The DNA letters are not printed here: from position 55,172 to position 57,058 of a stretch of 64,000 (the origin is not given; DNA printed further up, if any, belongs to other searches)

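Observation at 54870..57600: Lower-GC island carrying a ComEC-like MBL-fold hydrolase and a convergent CYTH-domain protein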

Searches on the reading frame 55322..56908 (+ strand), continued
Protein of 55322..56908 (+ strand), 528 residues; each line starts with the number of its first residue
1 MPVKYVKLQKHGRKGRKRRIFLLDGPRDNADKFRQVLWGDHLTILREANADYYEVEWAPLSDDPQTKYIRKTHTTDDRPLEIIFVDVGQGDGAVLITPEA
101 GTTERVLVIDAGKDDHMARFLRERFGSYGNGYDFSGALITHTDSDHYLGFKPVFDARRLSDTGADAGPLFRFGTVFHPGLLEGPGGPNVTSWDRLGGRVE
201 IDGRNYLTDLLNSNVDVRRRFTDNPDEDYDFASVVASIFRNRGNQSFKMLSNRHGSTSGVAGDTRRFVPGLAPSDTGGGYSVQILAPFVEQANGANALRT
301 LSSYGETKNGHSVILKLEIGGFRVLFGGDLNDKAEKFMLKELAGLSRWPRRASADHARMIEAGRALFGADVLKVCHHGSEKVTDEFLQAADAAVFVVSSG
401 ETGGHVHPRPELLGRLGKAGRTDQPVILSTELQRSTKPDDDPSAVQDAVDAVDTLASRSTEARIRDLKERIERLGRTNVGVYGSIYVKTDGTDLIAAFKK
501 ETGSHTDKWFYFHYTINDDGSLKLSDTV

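Call 37: fold_search(model_id=the predicted structure, library=pdb)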
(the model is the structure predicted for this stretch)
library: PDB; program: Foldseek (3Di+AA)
matches with E <= 10: 631; with E <= 0.001: 20
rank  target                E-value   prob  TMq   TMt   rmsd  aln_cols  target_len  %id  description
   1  9ic4                  3.6e-13  1.00  0.41  0.77   4.4       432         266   18  Crystal structure of beta-lactamase-like domain of ComEC from Moorella glycerini (released 2025-10-01)
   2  2bib                  2.6e-11  1.00  0.36  0.35   6.9       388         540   15  Crystal structure of the complete modular teichioic acid phosphorylcholine esterase Pce (CbpE) from Streptococcus pneumo (released 2005-05-09)
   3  1wra_A                1.1e-10  1.00  0.36  0.58   6.7       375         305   15  Crystal Structure of Phosphorylcholine Esterase Domain of the Virulence Factor Choline Binding Protein E from Streptoc (released 2005-05-31)
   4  1ww1_B                1.2e-05  1.00  0.28  0.54   8.7       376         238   10  Crystal structure of tRNase Z from Thermotoga maritima (released 2005-02-22)
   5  3x2y_A                1.7e-05  1.00  0.28  0.58   8.2       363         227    9  Crystal structure of metallo-beta-lactamase H8A from Thermotoga maritima (released 2016-02-17)
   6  3x2z_A                3.6e-05  1.00  0.27  0.54   8.5       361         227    9  Crystal structure of metallo-beta-lactamase in complex with nickel from Thermotoga maritima (released 2016-02-17)
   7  8rbx_k                3.6e-05  1.00  0.21  0.20   9.5       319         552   10  Structure of Integrator-PP2A bound to a paused RNA polymerase II-DSIF-NELF-nucleosome complex (released 2024-02-07)
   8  3bk2                  6.4e-05  0.98  0.25  0.24  22.0       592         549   10  Crystal Structure Analysis of the RNase J/UMP complex (released 2008-01-22)
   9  6i1d_A                6.7e-05  1.00  0.21  0.24   8.5       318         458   14  Structure of the Ysh1-Mpe1 nuclease complex from S.cerevisiae (released 2019-02-13)
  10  8t1r                  7.5e-05  0.98  0.21  0.25  15.8       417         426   11  Crystal structure of human CPSF73 catalytic segment in complex with compound 2 (released 2023-11-08)
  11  8rc4_k                1.8e-04  0.99  0.20  0.18   9.0       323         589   11  Structure of Integrator-PP2A complex (released 2024-02-07)
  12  2i7t                  1.8e-04  0.98  0.21  0.26  15.8       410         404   10  Structure of human CPSF-73 (released 2007-01-30)
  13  3x2x_A                2.0e-04  1.00  0.27  0.56   8.2       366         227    9  Crystal structure of metallo-beta-lactamase H48A from Thermotoga maritima (released 2016-02-17)
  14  2i7v                  2.5e-04  0.97  0.21  0.25  17.2       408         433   10  Structure of Human CPSF-73 (released 2007-01-30)
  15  8t1q                  2.5e-04  0.96  0.20  0.23  16.0       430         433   10  Crystal structure of human CPSF73 catalytic segment in complex with compound 1 (released 2023-11-08)
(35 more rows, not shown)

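Call 42: find_related_loci(query=A1, collection=viral_contigs, flank=8000)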
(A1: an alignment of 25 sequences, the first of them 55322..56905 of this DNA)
Query A1 (528 aa) in viral_contigs; peptide patterns used: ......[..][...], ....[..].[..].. (x = any residue, [..] = any of these).
15 stretches matched a pattern, but none encodes a relative of the query by tblastn (E <= 1e-3).

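Call 43: search_dna_similar(query=window:55322-56905:+, collection=plasmids, mode=protein, max_rows=25)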
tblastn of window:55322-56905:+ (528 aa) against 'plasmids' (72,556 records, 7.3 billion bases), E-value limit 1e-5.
Records with a match: 2; places in all: 2; records where one place covers at least 80% of the query: 2.
Best place of each record, by identity: <60% 2.
By first word of the organism name: Runella 1; Rhizobium 1.
By predicted mobility (MOB-suite, as given by PLSDB): non-mobilizable 1; mobilizable 1.
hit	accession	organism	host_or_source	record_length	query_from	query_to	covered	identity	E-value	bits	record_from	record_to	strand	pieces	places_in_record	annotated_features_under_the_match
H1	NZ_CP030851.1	Runella rosea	Whole organism,fresh water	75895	1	509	96%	31.5%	1e-53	203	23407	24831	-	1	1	MBL fold metallo-hydrolase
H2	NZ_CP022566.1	Rhizobium leguminosarum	Root nodule,Pisum sativum root-nodule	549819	35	528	94%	26.3%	2e-24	115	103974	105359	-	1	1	hypothetical protein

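Call 44: search_dna_similar(query=window:55322-56905:+, collection=phages, mode=protein, max_rows=15)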
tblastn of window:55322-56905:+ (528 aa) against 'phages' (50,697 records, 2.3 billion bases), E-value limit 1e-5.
Records with a match: 1; places in all: 1; records where one place covers at least 80% of the query: 0.
Best place of each record, by identity: <60% 1.
By first word of the organism name: Coprococcus 1.
By host as written in the record: Coprococcus sp. 1.
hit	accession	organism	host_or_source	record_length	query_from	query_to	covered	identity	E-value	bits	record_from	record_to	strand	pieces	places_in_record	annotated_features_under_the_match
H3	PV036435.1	Coprococcus phage NatCom_24345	Coprococcus sp.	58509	309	420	21%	35.4%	3e-6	56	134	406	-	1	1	hypothetical protein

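Call 48: search_protein_families(library=pfam, alignment_id=A2, max_evalue=0.00001)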
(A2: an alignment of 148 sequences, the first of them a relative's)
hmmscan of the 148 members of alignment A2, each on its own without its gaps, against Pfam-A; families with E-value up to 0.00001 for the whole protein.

A. member 1, L002:8007-9920:+ (638 aa): 3 families
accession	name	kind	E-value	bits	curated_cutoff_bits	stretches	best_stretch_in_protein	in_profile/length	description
PF07685.20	GATase_3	-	1.6e-36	126.2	27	1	392-571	1-195/196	CobB/CobQ-like glutamine amidotransferase domain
PF01656.29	CbiA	-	5.8e-17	62.3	25.4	1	130-355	1-111/125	CobQ/CobB/MinD/ParA nucleotide binding domain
PF13500.12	AAA_26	-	2.2e-12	47.7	27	1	129-357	2-192/198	AAA domain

B. families by the number of members that match (of 148 scanned): 184 families (the first 25 are shown)
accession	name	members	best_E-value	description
PF00005.33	ABC_tran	4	1.5e-64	ABC transporter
PF02518.31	HATPase_c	4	1.5e-28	Histidine kinase-, DNA gyrase B-, and HSP90-like ATPase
PF13304.12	AAA_21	4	7.8e-16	AAA domain, putative AbiEii toxin, Type IV TA system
PF00512.31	HisKA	4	3.2e-13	His Kinase A (phospho-acceptor) domain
PF00009.33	GTP_EFTU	3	7.6e-54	Elongation factor Tu GTP binding domain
PF16658.11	RF3_C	3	2.8e-40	Class II release factor RF3, C-terminal domain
PF01546.33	Peptidase_M20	3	5.3e-31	Peptidase family M20/M25/M40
PF22042.2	EF-G_D2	3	3.6e-25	Elongation factor G domain 2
PF07687.19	M20_dimer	3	8.5e-15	Peptidase dimerisation domain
PF02463.25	SMC_N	3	1.3e-14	RecF/RecN/SMC N terminal domain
PF03144.31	GTP_EFTU_D2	3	9e-12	Elongation factor Tu domain 2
PF01926.29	MMR_HSR1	3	1.1e-06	50S ribosome-binding GTPase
PF05872.18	HerA_C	2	1.5e-218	Helicase HerA-like C-terminal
PF01019.26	G_glu_transpept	2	9.7e-159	Gamma-glutamyltranspeptidase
PF03969.22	AFG1_ATPase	2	1.4e-113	AFG1-like ATPase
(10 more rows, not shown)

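Call 49: search_protein_families(library=padloc, alignment_id=A2, max_evalue=1e-10)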
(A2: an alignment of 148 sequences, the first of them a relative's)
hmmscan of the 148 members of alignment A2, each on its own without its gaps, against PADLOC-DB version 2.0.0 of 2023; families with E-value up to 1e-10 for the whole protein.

A. member 1, L002:8007-9920:+ (638 aa): 0 families

B. families by the number of members that match (of 148 scanned): 16 families
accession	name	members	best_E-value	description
PDLC04140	mad8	5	1.3e-27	mads_8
PDLC04135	mad3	4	1.2e-60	mads_3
PDLC04134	mad2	3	7.1e-16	mads_2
PDLC02980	AriA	3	1.1e-15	-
PDLC02914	ATPase-Toprim_I-B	2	3e-17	-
PDLC04925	PDC-S14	1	8.2e-99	-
PDLC04923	PDC-S14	1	5.1e-78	-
PDLC04922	PDC-S14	1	2e-45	-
PDLC04924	PDC-S14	1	3.3e-39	-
PDLC05028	PDC-S48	1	2.6e-19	-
PDLC05027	PDC-S48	1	7.9e-19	-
PDLC04921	PDC-S14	1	1.4e-17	-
PDLC02903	pVip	1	3.7e-15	Viperins not associated with kinases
PDLC01247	DEDDh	1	7e-15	"CAS-I,CAS-II,CAS-III,CAS-IV,CAS-V,CAS-VI; associated"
PDLC02904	pVip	1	2.3e-12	Viperins associated with kinases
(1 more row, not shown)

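Call 66: search_solved_structures(query=A1, max_evalue=0.001, show_alignments=2)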
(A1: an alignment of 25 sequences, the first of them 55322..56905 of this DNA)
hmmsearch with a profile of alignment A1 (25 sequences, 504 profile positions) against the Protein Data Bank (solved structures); distinct sequences matched with E-value up to 0.001: 3.
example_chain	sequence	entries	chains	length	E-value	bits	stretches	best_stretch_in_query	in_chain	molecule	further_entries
9ic4_A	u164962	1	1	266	4.5e-12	48.6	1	343-395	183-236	Competence protein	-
30bt_A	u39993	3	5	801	1.4e-10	43.7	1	334-392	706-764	Beta-lactamase-like domain | ComEC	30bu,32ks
9vc6_A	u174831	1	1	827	1.4e-10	43.7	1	345-395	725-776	Competence protein ComEC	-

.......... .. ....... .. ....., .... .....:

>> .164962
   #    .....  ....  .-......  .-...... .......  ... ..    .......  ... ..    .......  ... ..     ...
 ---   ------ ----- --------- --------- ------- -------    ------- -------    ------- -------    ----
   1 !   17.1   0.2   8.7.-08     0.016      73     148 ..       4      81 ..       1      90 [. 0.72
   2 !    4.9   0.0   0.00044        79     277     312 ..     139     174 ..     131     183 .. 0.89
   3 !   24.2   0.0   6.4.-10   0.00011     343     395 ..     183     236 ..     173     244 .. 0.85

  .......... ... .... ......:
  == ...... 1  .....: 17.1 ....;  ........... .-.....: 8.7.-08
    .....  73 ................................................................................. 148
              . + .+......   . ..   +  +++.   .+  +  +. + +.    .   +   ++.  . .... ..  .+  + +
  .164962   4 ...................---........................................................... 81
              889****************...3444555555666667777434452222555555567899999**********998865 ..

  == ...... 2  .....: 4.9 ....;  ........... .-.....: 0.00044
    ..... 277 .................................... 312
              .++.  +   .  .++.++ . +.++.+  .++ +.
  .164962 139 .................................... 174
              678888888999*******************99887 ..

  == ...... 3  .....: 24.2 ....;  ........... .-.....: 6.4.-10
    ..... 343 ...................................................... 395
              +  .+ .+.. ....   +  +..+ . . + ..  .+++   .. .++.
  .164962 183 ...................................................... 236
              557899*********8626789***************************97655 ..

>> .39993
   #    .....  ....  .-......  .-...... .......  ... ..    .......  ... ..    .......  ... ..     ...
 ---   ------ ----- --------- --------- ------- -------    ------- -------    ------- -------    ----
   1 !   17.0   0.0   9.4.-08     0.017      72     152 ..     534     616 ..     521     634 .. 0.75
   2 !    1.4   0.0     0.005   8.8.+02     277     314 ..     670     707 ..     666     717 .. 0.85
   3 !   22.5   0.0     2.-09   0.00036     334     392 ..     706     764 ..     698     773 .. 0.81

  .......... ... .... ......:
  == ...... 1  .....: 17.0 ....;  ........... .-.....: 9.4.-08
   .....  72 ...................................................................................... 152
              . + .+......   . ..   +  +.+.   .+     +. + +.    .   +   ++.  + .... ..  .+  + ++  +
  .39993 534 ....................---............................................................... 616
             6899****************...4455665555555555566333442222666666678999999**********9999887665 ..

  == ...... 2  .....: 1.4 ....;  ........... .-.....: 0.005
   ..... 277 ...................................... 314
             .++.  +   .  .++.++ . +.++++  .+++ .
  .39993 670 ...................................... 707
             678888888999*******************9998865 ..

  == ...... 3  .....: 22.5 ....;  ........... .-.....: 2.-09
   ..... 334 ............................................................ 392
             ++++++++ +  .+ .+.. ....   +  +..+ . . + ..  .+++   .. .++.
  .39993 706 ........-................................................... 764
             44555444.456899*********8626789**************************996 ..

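Call 71: get_annotated_region(hit=H1, flank=7000)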
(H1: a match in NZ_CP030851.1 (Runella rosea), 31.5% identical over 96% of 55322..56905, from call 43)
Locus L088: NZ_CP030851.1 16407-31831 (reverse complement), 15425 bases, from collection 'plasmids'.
description: Runella rosea strain HYN0085 plasmid unnamed1, complete sequence
organism: Runella rosea (NCBI taxid 2259595)
taxonomy: Bacteria; Bacteroidota; Cytophagia; Cytophagales; Spirosomataceae; Runella; Runella rosea
host: -; source: Whole organism,fresh water; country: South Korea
typing (MOB-suite, as given by PLSDB): non-mobilizable
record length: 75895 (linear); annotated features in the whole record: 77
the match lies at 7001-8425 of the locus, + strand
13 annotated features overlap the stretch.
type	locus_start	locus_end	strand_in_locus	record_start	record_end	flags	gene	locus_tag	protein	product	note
CDS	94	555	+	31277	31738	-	-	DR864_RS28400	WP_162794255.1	T3SS effector HopA1 family protein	-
CDS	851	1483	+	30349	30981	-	-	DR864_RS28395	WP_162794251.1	response regulator transcription factor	GO:0000160 - phosphorelay signal transduction system [Evidence IEA]; GO:0006355 - regulation of DNA-templated ...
CDS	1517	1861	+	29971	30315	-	-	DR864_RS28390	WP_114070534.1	LytTR family DNA-binding domain-containing protein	-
CDS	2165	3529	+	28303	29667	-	-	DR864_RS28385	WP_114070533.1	ATP-binding protein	-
CDS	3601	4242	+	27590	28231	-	-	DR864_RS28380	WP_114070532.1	response regulator transcription factor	GO:0000160 - phosphorelay signal transduction system [Evidence IEA]; GO:0006355 - regulation of DNA-templated ...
CDS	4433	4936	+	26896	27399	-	-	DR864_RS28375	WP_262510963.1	IS5 family transposase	-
CDS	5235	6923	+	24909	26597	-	-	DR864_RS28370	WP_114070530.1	hypothetical protein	-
CDS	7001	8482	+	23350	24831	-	-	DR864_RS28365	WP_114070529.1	MBL fold metallo-hydrolase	-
CDS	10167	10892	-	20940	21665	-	-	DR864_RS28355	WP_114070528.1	pesticin C-terminus-like muramidase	-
CDS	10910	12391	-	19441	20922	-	-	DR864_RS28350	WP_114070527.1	serine/threonine-protein kinase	GO:0006468 - protein phosphorylation [Evidence IEA]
CDS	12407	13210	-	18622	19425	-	-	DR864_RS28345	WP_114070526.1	hypothetical protein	-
CDS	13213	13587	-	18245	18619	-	-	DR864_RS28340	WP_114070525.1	hypothetical protein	-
CDS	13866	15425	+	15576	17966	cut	-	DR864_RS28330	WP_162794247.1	hypothetical protein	-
